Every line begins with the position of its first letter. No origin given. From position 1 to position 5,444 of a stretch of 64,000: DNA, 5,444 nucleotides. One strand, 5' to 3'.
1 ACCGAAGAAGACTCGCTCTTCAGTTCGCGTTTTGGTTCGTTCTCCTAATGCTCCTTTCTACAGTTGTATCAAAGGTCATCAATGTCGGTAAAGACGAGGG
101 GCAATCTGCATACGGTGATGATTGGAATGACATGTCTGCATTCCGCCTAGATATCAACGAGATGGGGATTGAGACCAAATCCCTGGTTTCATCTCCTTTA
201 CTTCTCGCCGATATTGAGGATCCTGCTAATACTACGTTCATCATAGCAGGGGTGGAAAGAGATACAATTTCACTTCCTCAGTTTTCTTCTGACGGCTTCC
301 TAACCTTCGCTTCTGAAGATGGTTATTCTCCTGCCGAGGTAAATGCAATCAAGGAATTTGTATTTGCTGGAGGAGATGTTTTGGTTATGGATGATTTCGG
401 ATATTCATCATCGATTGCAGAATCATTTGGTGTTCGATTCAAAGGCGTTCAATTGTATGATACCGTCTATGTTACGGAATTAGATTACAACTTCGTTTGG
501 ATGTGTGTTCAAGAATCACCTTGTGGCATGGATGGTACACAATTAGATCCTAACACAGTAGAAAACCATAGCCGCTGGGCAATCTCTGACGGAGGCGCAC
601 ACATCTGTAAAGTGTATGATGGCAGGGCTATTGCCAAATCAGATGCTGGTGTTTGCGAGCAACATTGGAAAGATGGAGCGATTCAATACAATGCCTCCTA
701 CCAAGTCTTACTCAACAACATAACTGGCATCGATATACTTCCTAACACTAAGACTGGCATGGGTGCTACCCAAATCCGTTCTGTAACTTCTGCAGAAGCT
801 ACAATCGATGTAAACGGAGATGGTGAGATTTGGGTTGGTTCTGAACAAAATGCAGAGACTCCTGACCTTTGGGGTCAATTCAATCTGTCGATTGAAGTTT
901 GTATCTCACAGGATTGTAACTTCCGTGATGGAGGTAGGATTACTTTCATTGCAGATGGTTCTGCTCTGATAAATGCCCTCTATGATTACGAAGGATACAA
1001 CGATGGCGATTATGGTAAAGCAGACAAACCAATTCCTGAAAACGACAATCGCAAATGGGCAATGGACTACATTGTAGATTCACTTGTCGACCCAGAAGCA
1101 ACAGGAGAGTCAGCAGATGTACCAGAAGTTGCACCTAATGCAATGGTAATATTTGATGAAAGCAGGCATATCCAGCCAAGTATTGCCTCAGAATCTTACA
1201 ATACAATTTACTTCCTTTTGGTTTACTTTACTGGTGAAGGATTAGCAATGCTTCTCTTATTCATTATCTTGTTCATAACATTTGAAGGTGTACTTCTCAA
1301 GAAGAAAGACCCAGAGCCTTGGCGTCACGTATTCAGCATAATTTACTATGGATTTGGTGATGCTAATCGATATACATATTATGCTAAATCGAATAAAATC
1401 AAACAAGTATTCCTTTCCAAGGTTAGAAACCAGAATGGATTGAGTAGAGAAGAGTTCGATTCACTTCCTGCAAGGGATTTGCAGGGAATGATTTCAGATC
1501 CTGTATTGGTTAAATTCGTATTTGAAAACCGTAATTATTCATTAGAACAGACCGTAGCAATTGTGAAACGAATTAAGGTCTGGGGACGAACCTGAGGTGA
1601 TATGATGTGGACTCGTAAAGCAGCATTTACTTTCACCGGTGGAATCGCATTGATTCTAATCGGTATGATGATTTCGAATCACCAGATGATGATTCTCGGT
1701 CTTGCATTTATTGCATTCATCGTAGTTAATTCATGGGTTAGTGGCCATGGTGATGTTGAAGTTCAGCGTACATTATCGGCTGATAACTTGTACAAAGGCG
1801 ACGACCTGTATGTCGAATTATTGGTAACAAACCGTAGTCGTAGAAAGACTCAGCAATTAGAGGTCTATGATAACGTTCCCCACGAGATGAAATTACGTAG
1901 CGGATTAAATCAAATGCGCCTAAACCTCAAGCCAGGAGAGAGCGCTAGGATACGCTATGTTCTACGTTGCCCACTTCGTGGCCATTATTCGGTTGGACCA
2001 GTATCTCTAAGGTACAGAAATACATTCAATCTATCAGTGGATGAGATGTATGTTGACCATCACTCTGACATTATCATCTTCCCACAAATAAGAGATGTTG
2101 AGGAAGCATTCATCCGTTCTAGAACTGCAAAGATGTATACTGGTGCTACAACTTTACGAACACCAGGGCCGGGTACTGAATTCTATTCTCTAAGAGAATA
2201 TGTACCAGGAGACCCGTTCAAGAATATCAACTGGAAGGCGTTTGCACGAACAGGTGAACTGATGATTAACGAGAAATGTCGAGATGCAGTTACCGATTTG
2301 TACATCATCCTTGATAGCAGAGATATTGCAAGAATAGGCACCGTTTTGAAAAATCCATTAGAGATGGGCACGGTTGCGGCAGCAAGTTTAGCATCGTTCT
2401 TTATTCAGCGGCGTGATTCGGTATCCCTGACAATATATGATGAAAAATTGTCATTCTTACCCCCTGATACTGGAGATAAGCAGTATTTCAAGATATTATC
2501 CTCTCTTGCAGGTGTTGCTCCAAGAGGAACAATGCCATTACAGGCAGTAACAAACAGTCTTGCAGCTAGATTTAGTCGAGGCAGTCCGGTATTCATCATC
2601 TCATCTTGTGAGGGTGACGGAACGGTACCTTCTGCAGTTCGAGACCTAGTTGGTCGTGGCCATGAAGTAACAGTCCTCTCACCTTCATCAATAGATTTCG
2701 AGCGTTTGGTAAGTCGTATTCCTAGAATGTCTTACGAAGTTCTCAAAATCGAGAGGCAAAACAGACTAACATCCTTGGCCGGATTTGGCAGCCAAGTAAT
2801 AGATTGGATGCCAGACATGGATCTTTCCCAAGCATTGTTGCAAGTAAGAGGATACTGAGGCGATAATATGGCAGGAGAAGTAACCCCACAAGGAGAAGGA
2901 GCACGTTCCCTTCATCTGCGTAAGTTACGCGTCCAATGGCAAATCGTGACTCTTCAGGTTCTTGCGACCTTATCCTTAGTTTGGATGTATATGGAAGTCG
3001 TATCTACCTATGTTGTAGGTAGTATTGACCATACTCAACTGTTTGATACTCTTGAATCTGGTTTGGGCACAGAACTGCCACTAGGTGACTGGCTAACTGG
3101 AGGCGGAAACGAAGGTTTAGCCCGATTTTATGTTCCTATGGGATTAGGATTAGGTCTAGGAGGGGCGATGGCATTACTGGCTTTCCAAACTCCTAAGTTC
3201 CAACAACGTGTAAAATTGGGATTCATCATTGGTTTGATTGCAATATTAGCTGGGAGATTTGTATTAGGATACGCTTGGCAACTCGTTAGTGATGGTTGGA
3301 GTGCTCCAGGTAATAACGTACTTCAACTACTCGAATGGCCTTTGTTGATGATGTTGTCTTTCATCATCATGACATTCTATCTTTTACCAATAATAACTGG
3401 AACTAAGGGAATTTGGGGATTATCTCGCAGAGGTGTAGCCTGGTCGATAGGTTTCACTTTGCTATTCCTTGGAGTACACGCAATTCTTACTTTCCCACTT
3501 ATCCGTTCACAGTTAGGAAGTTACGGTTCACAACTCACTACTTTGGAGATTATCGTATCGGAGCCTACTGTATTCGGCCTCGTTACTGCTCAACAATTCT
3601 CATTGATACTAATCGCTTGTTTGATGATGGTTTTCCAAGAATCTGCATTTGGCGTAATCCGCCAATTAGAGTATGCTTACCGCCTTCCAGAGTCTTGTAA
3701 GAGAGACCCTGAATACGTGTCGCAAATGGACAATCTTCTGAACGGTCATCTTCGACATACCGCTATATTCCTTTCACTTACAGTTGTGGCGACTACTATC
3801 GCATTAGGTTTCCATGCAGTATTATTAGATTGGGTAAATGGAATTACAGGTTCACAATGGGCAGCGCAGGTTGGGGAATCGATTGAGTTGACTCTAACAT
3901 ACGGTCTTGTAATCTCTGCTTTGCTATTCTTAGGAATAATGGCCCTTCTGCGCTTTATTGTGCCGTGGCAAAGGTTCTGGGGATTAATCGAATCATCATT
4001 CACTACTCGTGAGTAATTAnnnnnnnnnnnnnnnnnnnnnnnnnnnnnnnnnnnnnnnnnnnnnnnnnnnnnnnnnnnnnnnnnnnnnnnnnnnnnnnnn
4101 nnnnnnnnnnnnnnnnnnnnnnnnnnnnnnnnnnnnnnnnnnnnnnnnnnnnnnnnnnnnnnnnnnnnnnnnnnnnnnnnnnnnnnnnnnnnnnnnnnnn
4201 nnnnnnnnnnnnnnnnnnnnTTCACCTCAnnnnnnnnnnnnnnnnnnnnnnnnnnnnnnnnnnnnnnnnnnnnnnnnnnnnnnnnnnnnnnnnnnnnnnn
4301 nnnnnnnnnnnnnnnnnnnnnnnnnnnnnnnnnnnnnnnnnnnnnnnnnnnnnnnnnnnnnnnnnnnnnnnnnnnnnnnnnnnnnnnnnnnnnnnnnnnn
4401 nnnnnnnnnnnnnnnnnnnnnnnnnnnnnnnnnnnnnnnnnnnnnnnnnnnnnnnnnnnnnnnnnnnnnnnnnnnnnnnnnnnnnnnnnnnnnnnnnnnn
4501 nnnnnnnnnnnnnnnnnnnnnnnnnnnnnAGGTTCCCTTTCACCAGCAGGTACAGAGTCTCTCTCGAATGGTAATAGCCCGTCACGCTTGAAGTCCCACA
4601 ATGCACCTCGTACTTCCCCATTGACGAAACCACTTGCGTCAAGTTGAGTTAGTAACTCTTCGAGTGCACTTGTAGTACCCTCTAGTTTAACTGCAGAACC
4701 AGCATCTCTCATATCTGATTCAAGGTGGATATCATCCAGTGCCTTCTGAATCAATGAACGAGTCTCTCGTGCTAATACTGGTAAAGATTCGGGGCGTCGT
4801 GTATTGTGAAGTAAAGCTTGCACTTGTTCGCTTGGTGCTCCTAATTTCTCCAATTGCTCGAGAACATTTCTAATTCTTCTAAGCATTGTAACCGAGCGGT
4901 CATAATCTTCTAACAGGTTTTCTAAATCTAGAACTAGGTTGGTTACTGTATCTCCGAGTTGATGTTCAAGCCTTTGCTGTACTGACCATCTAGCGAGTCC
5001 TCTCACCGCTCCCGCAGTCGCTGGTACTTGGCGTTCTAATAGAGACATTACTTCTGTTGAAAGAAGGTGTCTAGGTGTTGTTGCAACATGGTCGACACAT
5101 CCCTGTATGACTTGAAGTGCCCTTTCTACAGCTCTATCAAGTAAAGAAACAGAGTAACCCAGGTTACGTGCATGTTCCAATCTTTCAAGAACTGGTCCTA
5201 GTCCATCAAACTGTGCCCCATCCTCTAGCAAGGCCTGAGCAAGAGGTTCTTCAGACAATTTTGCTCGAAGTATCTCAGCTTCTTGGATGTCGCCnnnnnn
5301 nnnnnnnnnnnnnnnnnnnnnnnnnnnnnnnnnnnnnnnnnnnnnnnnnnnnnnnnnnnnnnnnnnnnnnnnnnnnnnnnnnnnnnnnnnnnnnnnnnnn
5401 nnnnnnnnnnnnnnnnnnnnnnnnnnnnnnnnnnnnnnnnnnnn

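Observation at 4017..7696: Three-gene Roadblock operon: LC7 protein, giant Roadblock + PATAN-like + coiled-coil protein, tiny two-TM protein, with no GTPase partner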

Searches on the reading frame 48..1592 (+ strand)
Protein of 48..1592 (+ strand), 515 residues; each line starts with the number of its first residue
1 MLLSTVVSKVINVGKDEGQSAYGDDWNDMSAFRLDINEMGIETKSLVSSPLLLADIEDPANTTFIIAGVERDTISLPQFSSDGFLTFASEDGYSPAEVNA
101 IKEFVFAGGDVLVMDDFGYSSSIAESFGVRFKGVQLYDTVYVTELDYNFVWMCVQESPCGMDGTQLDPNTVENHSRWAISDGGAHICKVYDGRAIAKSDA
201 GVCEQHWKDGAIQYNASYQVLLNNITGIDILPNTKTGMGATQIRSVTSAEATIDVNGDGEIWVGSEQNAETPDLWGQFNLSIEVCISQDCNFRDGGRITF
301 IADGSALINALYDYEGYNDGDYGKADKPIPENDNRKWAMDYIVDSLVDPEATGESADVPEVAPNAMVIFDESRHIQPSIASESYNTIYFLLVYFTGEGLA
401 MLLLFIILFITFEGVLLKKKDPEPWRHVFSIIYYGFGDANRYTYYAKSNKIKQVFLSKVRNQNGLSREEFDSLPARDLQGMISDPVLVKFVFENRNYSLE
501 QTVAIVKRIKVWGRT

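Call 65: search_protein_families(library=pfam, proteins=[window:48-1592:+], max_evalue=0.001)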
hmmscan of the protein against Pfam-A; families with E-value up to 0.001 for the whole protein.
window:48-1592:+ (515 aa): 1 family
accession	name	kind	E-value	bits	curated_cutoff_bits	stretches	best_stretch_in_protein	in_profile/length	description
PF14258.12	DUF4350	-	3.8e-09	37.5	30.4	1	80-188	36-128/181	Domain of unknown function (DUF4350)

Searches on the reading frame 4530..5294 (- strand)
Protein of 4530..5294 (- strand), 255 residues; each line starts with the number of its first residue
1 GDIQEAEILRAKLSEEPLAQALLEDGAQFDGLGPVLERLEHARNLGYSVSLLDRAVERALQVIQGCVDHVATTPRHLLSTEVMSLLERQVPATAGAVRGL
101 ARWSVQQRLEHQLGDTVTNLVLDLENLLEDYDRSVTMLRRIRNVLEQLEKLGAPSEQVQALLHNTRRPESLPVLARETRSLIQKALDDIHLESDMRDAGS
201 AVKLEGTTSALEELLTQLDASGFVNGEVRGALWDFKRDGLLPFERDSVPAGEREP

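Call 62: search_solved_structures(query=A4, max_evalue=10, show_alignments=1)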
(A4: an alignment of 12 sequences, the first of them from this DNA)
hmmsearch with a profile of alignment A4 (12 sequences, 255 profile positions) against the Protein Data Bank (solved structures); distinct sequences matched with E-value up to 10: 4.
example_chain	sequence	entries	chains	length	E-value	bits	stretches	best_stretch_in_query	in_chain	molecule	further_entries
1orj_A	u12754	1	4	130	0.018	17.7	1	122-217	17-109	flagellar protein FliS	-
1ory_A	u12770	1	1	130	0.023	17.4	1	123-218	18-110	flagellar protein FliS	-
4iwb_A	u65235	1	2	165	0.051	16.3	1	123-216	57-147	FliC, FliS chimera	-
5cs0_A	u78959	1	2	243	0.56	12.9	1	119-159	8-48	Acetyl-CoA carboxylase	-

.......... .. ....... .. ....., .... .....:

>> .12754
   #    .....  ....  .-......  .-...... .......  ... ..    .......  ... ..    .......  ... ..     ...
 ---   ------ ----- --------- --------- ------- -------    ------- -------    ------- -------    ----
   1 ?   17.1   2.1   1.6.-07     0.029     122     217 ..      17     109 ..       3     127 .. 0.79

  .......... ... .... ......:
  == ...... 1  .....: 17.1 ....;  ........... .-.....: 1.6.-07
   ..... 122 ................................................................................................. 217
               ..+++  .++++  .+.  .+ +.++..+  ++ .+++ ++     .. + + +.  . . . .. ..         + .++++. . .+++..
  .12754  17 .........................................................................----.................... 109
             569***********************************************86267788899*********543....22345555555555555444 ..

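Call 63: search_protein_families(library=pfam, alignment_id=A4, max_evalue=10)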
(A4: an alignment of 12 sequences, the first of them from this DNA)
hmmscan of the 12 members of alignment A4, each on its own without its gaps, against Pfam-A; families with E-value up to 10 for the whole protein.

A. member 1, seq(255 aa): 3 families
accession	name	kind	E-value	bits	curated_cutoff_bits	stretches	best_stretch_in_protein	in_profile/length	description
PF01424.28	R3H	-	0.029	14.8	26.8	1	156-199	8-51/60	R3H domain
PF18039.7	UBA_6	-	0.041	14.3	23.5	0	37-55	3-21/42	UBA-like domain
PF23153.1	Aip3p_Bud6_N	-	0.12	13.1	27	1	98-187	16-99/109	Aip3p/Bud6 N-terminal domain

B. families by the number of members that match (of 12 scanned): 22 families
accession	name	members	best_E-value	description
PF02609.21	Exonuc_VII_S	4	0.0083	Exonuclease VII small subunit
PF23153.1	Aip3p_Bud6_N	3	0.00075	Aip3p/Bud6 N-terminal domain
PF01424.28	R3H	2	0.019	R3H domain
PF04609.17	MCR_C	2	0.025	Methyl-coenzyme M reductase operon protein C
PF23177.1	bHLH_IRO3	2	0.047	Iron-related transcription factor 3 bHLH domain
PF05192.23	MutS_III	1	0.0014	MutS domain III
PF07464.16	ApoLp-III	1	0.0059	Apolipophorin-III precursor (apoLp-III)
PF18039.7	UBA_6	1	0.041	UBA-like domain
PF09536.15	DUF2378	1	0.043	Protein of unknown function (DUF2378)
PF11887.13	Mce4_CUP1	1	0.051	Cholesterol uptake porter CUP1 of Mce4, putative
PF02536.19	mTERF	1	0.051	mTERF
PF19836.4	DUF6315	1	0.082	Family of unknown function (DUF6315)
PF04614.17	Pex19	1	0.089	Pex19 protein family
PF23922.1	DUF7261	1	0.1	Family of unknown function (DUF7261)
PF04286.17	DUF445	1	0.1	Protein of unknown function (DUF445)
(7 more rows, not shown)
